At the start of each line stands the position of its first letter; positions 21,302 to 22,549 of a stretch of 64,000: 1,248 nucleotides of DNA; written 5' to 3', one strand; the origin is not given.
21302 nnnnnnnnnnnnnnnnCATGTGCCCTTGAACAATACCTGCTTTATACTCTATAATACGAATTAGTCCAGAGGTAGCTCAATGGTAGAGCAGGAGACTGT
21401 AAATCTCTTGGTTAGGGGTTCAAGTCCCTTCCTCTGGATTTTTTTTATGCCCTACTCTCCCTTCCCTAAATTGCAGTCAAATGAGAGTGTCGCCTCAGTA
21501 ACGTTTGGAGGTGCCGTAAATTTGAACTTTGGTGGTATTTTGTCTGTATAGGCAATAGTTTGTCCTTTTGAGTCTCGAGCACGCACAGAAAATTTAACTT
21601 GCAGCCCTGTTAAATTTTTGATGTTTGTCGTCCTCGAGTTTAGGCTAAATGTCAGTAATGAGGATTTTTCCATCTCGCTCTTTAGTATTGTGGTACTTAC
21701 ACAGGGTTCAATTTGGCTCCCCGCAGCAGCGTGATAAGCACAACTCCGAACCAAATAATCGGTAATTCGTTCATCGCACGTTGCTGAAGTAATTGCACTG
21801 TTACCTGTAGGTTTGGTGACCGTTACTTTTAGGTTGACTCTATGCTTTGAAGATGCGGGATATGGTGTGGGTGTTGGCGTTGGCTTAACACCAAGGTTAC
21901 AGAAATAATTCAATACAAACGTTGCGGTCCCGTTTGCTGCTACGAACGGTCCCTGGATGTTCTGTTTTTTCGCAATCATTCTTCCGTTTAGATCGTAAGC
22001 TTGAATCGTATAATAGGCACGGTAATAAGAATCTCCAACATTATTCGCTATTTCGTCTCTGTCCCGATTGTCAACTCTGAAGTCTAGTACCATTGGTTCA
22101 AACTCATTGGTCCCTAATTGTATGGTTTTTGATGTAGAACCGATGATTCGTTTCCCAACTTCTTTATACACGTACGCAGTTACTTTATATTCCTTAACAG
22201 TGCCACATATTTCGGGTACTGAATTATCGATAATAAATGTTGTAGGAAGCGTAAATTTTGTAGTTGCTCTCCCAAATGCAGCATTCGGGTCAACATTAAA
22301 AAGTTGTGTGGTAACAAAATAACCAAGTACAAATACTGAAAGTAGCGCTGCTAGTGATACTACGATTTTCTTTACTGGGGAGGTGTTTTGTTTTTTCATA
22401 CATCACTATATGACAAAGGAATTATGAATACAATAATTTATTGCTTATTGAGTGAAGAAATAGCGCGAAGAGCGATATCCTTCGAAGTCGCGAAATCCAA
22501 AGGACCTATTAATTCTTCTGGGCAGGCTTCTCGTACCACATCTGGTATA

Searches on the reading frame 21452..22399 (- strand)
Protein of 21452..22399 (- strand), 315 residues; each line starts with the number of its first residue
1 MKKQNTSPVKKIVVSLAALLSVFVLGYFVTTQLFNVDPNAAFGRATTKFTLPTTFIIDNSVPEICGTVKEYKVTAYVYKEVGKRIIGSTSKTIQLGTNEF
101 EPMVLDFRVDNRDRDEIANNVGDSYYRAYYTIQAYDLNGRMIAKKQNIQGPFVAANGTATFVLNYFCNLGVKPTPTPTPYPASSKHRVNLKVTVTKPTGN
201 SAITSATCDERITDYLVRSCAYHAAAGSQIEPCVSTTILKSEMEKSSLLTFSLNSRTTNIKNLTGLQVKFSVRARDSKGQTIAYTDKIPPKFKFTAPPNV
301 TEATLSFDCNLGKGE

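Call 7: search_protein_families(library=pfam, proteins=[window:21452-22399:-])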
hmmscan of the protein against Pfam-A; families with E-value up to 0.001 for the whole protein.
window:21452-22399:- (315 aa): 0 families

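Call 84: search_protein_families(library=phrogs, proteins=[window:21452-22399:-], max_evalue=0.01)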
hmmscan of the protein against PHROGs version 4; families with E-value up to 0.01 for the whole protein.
window:21452-22399:- (315 aa): 0 families
